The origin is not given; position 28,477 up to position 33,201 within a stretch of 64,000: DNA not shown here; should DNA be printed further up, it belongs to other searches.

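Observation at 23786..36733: MetFV fused into an unusually elaborate HdrL/MvhD/Nfn-like module without HdrB, directly upstream of the CODH/ACS operon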

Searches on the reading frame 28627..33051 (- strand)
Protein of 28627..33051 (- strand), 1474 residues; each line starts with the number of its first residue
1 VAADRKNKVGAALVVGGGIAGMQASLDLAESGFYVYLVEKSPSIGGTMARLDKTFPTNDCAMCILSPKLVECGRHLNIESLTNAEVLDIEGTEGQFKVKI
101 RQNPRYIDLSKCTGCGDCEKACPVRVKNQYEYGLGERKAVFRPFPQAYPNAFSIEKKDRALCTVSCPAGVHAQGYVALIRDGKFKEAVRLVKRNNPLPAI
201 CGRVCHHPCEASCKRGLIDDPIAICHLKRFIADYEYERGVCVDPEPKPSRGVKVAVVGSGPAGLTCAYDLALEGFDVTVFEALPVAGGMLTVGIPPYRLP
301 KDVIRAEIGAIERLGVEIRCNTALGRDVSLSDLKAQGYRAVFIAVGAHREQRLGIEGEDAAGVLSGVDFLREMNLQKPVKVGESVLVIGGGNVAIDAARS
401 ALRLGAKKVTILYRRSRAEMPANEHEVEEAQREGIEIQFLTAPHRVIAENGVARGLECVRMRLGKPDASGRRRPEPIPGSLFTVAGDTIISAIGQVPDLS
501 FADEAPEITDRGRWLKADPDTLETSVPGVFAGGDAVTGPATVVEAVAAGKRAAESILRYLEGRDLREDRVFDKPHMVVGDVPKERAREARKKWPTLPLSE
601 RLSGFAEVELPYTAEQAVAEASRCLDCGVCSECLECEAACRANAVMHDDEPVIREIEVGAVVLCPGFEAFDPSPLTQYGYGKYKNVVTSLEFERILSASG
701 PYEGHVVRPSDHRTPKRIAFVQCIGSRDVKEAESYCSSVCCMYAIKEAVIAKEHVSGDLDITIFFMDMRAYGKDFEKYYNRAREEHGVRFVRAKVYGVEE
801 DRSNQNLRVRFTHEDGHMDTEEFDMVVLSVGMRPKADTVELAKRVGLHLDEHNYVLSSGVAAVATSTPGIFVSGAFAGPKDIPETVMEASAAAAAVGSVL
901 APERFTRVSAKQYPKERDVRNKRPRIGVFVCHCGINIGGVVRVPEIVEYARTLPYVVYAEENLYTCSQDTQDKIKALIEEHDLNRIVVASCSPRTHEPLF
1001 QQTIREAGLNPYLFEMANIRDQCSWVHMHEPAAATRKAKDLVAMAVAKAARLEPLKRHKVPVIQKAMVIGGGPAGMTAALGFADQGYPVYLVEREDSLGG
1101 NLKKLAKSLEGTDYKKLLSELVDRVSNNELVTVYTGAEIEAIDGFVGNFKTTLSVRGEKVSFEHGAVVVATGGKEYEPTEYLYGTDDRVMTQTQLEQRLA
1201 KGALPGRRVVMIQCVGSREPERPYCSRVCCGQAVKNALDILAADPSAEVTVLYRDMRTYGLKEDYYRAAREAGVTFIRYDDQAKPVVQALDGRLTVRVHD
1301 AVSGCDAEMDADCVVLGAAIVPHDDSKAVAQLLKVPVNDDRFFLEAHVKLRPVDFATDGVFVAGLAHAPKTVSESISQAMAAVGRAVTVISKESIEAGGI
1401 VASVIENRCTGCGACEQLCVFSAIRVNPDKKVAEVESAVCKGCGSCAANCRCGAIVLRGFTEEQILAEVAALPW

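Call 3: search_protein_families(library=pfam, proteins=[window:28627-33051:-], max_evalue=0.01)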
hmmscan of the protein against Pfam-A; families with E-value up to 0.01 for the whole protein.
window:28627-33051:- (1474 aa): 26 families (the best 25 are shown)
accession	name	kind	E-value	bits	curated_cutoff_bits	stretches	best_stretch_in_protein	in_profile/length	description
PF07992.20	Pyr_redox_2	-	6.1e-65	219.9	26.1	4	253-549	2-291/291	Pyridine nucleotide-disulphide oxidoreductase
PF13450.12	NAD_binding_8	-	1.9e-23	82.9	21.9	3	256-290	1-35/68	NAD(P)-binding Rossmann-like domain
PF13738.12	Pyr_redox_3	-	4.2e-23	82.5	30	2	340-438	127-230/305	Pyridine nucleotide-disulphide oxidoreductase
PF12831.13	FAD_oxidored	-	9.7e-23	81.5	27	3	1067-1113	3-50/416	FAD dependent oxidoreductase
PF14691.11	Fer4_20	-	1.2e-20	73.8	25.8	2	159-239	29-112/113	Dihydroprymidine dehydrogenase domain II, 4Fe-4S cluster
PF01266.30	DAO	-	6.2e-18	65.9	27.9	2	253-287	1-35/353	FAD dependent oxidoreductase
PF00890.30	FAD_binding_2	-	1.8e-17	64.1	20.4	3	13-49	3-39/414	FAD binding domain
PF00070.33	Pyr_redox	-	5.3e-17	62.5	22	2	384-441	1-61/82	Pyridine nucleotide-disulphide oxidoreductase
PF03486.20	HI0933_like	-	3.5e-13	50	50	2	1065-1102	2-39/244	HI0933-like protein Rossmann domain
PF01593.30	Amino_oxidase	-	2.2e-11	44.2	19.8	1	262-288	2-28/443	Flavin containing amine oxidoreductase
PF01134.28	GIDA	-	6.3e-11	42.4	22.1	1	1066-1093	2-29/391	Glucose inhibited division protein A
PF01946.23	Thi4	-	1.4e-10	41.2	26.2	1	253-289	19-57/235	Thi4 family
PF01494.25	FAD_binding_3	-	1.3e-09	38.2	22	1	252-282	2-32/349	FAD binding domain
PF12838.12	Fer4_7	-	1.9e-07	31.9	27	2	1408-1454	1-52/52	4Fe-4S dicluster domain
PF01262.27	AlaDh_PNT_C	-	2.6e-07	30.7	23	1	384-418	30-63/214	Alanine dehydrogenase/PNT, C-terminal domain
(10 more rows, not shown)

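Call 8: find_homologous_proteins(query=window:28627-33051:-, max_evalue=1e-20)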
Query window:28627-33051:- (1474 aa): 8000 proteins with E <= 1e-20 among 8000 candidates; the best 120 are listed.
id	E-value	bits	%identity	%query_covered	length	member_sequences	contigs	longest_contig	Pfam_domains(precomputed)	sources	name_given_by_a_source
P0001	0.0e+0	3356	100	100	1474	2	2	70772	PF13241.13,PF13450.13,PF07992.21,PF00070.34,PF03486.21,PF12838.13,PF01134.29,PF01494.26,PF12831.14,PF01946.24,PF01266.31,PF01593.31,PF12797.13,PF14691.12,PF00890.31,PF00037.33,PF13738.13,PF01262.28,PF13237.12,PF13187.12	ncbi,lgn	ncbi:MAG: NAD(P)-binding protein [Bacillota bacterium]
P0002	0.0e+0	2290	68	100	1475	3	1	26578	PF14697.12,PF13241.13,PF13450.13,PF07992.21,PF00070.34,PF03486.21,PF12838.13,PF01134.29,PF01494.26,PF12831.14,PF01946.24,PF01266.31,PF01593.31,PF14691.12,PF00890.31,PF00037.33,PF13738.13,PF01262.28,PF13237.12,PF13187.12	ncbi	ncbi:MAG: NAD(P)-binding protein [Bacillota bacterium]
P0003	0.0e+0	2273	68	100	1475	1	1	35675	PF14697.12,PF13241.13,PF13450.13,PF07992.21,PF00070.34,PF03486.21,PF12838.13,PF01134.29,PF01494.26,PF12831.14,PF01946.24,PF01266.31,PF01593.31,PF14691.12,PF00890.31,PF00037.33,PF13738.13,PF01262.28,PF13237.12,PF13187.12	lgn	-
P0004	0.0e+0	2265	69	99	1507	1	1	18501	PF13450.13,PF07992.21,PF12837.13,PF00070.34,PF03486.21,PF12838.13,PF01134.29,PF01494.26,PF12831.14,PF01946.24,PF01266.31,PF01593.31,PF12797.13,PF14691.12,PF00890.31,PF00037.33,PF13738.13,PF01262.28,PF13237.12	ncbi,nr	ncbi:MAG TPA: FAD-dependent oxidoreductase [Clostridia bacterium]|nr:FAD-dependent oxidoreductase [C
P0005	0.0e+0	2236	68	100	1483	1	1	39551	PF13450.13,PF07992.21,PF12837.13,PF00070.34,PF03486.21,PF12838.13,PF13454.13,PF01134.29,PF01494.26,PF12831.14,PF01946.24,PF01266.31,PF01593.31,PF12797.13,PF14691.12,PF00890.31,PF00037.33,PF13738.13,PF01262.28,PF13237.12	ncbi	ncbi:MAG: NAD(P)-binding protein [Bacillota bacterium]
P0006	0.0e+0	2192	67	99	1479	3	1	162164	PF13450.13,PF07992.21,PF12837.13,PF00070.34,PF03486.21,PF12838.13,PF01134.29,PF01494.26,PF12831.14,PF01946.24,PF01266.31,PF01593.31,PF12797.13,PF14691.12,PF00890.31,PF00037.33,PF13738.13,PF01262.28,PF13187.12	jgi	jgi:heterodisulfide reductase subunit A-like polyferredoxin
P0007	0.0e+0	2162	66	99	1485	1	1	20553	PF14697.12,PF13450.13,PF07992.21,PF12837.13,PF00070.34,PF03486.21,PF12838.13,PF01494.26,PF12831.14,PF01946.24,PF01266.31,PF01593.31,PF14691.12,PF00890.31,PF00037.33,PF13738.13,PF01262.28,PF13237.12,PF13187.12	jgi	-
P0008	0.0e+0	2106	66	99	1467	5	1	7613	PF13241.13,PF13450.13,PF07992.21,PF00070.34,PF03486.21,PF12838.13,PF13454.13,PF05834.19,PF01134.29,PF01494.26,PF12831.14,PF01946.24,PF01266.31,PF01593.31,PF14691.12,PF00890.31,PF13738.13,PF01262.28,PF02737.25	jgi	-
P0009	0.0e+0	2088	65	99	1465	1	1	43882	PF13241.13,PF13450.13,PF07992.21,PF00070.34,PF03486.21,PF01134.29,PF01494.26,PF12831.14,PF01946.24,PF01266.31,PF01593.31,PF14691.12,PF00890.31,PF00037.33,PF13738.13,PF01262.28,PF13237.12,PF13187.12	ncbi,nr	ncbi:MAG: FAD-dependent oxidoreductase [bacterium]|nr:FAD-dependent oxidoreductase [bacterium]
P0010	0.0e+0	2014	62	99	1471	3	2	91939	PF13241.13,PF13450.13,PF07992.21,PF12837.13,PF00070.34,PF03486.21,PF05834.19,PF01266.31,PF14691.12,PF00890.31,PF13738.13,PF13237.12,PF02737.25,PF12838.13,PF13454.13,PF01134.29,PF01494.26,PF12831.14,PF01946.24,PF01593.31,PF12797.13,PF00037.33,PF01262.28,PF13187.12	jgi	-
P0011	0.0e+0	2011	63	100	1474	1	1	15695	PF13241.13,PF13450.13,PF07992.21,PF00070.34,PF03486.21,PF01134.29,PF01494.26,PF12831.14,PF01946.24,PF01266.31,PF01593.31,PF14691.12,PF00890.31,PF00037.33,PF13738.13,PF01262.28,PF13237.12,PF13187.12,PF02737.25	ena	-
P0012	0.0e+0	1965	59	99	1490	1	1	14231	PF14697.12,PF13241.13,PF13450.13,PF07992.21,PF12837.13,PF00070.34,PF03486.21,PF13484.12,PF01266.31,PF14691.12,PF00890.31,PF13738.13,PF13237.12,PF12838.13,PF13454.13,PF01134.29,PF01494.26,PF12831.14,PF01946.24,PF01593.31,PF12797.13,PF00037.33,PF01262.28,PF13187.12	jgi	jgi:heterodisulfide reductase subunit A-like polyferredoxin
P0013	0.0e+0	1951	60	98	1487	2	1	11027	PF14697.12,PF13241.13,PF13450.13,PF07992.21,PF12837.13,PF00070.34,PF03486.21,PF13484.12,PF01266.31,PF14691.12,PF00890.31,PF13738.13,PF13237.12,PF02737.25,PF12838.13,PF13454.13,PF01134.29,PF01494.26,PF12831.14,PF01946.24,PF01593.31,PF12797.13,PF00037.33,PF01262.28,PF13187.12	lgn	-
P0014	0.0e+0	1935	59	100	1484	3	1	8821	PF14697.12,PF13241.13,PF13450.13,PF07992.21,PF12837.13,PF00070.34,PF03486.21,PF13484.12,PF01266.31,PF14691.12,PF00890.31,PF13738.13,PF13237.12,PF12838.13,PF13454.13,PF01134.29,PF01494.26,PF12831.14,PF01946.24,PF01593.31,PF12797.13,PF00037.33,PF01262.28,PF13187.12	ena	-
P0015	0.0e+0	1925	58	98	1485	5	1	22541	PF14697.12,PF13241.13,PF13450.13,PF07992.21,PF12837.13,PF00070.34,PF03486.21,PF13484.12,PF05834.19,PF01266.31,PF14691.12,PF00890.31,PF13738.13,PF13237.12,PF02737.25,PF12838.13,PF13454.13,PF01134.29,PF01494.26,PF12831.14,PF01946.24,PF01593.31,PF12797.13,PF00037.33,PF01262.28,PF13187.12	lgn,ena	-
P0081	0.0e+0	1871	57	99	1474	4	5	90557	PF14697.12,PF13450.13,PF07992.21,PF12837.13,PF00070.34,PF03486.21,PF12838.13,PF01134.29,PF01494.26,PF12831.14,PF01946.24,PF01266.31,PF01593.31,PF12797.13,PF14691.12,PF00890.31,PF00037.33,PF13738.13,PF01262.28,PF13237.12,PF13187.12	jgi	-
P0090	0.0e+0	1867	57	99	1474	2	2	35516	PF13241.13,PF13450.13,PF07992.21,PF12837.13,PF00070.34,PF03486.21,PF13484.12,PF12838.13,PF13454.13,PF01134.29,PF01494.26,PF12831.14,PF01946.24,PF01266.31,PF01593.31,PF14691.12,PF00890.31,PF00037.33,PF13738.13,PF01262.28,PF13237.12,PF13187.12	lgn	-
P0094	0.0e+0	1864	56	100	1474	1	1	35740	PF14697.12,PF13450.13,PF07992.21,PF12837.13,PF00070.34,PF03486.21,PF12838.13,PF01134.29,PF01494.26,PF12831.14,PF01946.24,PF01266.31,PF01593.31,PF12797.13,PF14691.12,PF00890.31,PF00037.33,PF13738.13,PF01262.28,PF13237.12,PF13187.12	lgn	-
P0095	0.0e+0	1863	58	99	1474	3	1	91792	PF14697.12,PF13241.13,PF13450.13,PF07992.21,PF12837.13,PF00070.34,PF03486.21,PF13484.12,PF01266.31,PF14691.12,PF00890.31,PF13738.13,PF13237.12,PF02737.25,PF12838.13,PF13454.13,PF01134.29,PF01494.26,PF12831.14,PF01946.24,PF01593.31,PF12797.13,PF00037.33,PF01262.28,PF13187.12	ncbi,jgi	ncbi:MAG: NAD(P)-binding protein [Limnochordia bacterium]|jgi:heterodisulfide reductase subunit A-li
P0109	0.0e+0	1857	56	100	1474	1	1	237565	PF14697.12,PF13450.13,PF07992.21,PF12837.13,PF00070.34,PF03486.21,PF12838.13,PF01134.29,PF01494.26,PF12831.14,PF01946.24,PF01266.31,PF01593.31,PF12797.13,PF14691.12,PF00890.31,PF00037.33,PF13738.13,PF01262.28,PF13237.12,PF13187.12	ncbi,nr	ncbi:MAG: NAD(P)-binding protein [Syntrophales bacterium]|nr:NAD(P)-binding protein [Syntrophales ba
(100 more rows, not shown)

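Call 11: find_encoding_contigs(protein=P0006, flank=10000, max_places=2)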
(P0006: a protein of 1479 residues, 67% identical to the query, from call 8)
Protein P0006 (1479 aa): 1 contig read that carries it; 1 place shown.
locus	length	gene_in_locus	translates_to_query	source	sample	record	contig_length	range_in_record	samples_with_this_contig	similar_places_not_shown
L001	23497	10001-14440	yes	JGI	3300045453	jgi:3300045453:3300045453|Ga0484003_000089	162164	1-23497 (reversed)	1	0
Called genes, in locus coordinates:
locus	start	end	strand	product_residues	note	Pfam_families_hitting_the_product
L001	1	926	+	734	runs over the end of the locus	PF18537:CODH_A_N, PF03598:CdhC, PF19436:ACS_CODH_B_C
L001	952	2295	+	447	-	PF04060:FeS, PF03599:CdhD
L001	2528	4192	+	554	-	PF17650:RACo_linker, PF17651:Raco_middle, PF14574:RACo_C_ter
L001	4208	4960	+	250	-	PF01656:CbiA, PF13614:AAA_31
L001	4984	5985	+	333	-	PF03599:CdhD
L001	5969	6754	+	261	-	PF00809:Pterin_bind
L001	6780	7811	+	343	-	PF01266:DAO (weak), PF07992:Pyr_redox_2, PF13450:NAD_binding_8 (weak), PF01593:Amino_oxidase (faint)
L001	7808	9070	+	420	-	PF01266:DAO (faint), PF01494:FAD_binding_3 (weak), PF03486:HI0933_like (faint), PF13450:NAD_binding_8, PF12838:Fer4_7, PF13187:Fer4_9 (weak), PF13237:Fer4_10, PF14697:Fer4_21 (weak), +5 more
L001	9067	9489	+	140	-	PF02662:FlpD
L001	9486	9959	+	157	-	PF13183:Fer4_8, PF13237:Fer4_10 (weak), PF12838:Fer4_7 (weak), PF13187:Fer4_9 (weak), PF13534:Fer4_17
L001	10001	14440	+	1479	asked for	PF00070:Pyr_redox (faint), PF14691:Fer4_20, PF07992:Pyr_redox_2, PF13450:NAD_binding_8 (weak), PF13738:Pyr_redox_3 (weak), PF07992:Pyr_redox_2, PF12831:FAD_oxidored (weak), PF13450:NAD_binding_8 (weak), +13 more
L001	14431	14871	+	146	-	PF02662:FlpD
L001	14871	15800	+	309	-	PF04432:FrhB_FdhB_C (weak), PF12838:Fer4_7 (faint), PF12797:Fer4_2 (faint), PF00037:Fer4 (faint)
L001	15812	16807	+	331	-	PF25160:LdpA_Fe-S-bd (faint), PF00037:Fer4 (faint), PF12838:Fer4_7 (faint), PF13187:Fer4_9 (faint), PF14697:Fer4_21 (faint), PF12797:Fer4_2 (faint), PF17179:Fer4_22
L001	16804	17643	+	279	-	PF00970:FAD_binding_6, PF00175:NAD_binding_1, PF10418:DHODB_Fe-S_bind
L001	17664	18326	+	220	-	PF12225:DUF5981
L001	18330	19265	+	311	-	PF02219:MTHFR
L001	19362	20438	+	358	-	PF07907:YibE_F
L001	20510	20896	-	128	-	-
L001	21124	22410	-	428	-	PF06782:UPF0236 (faint)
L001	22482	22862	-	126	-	PF20586:DUF6788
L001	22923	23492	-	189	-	-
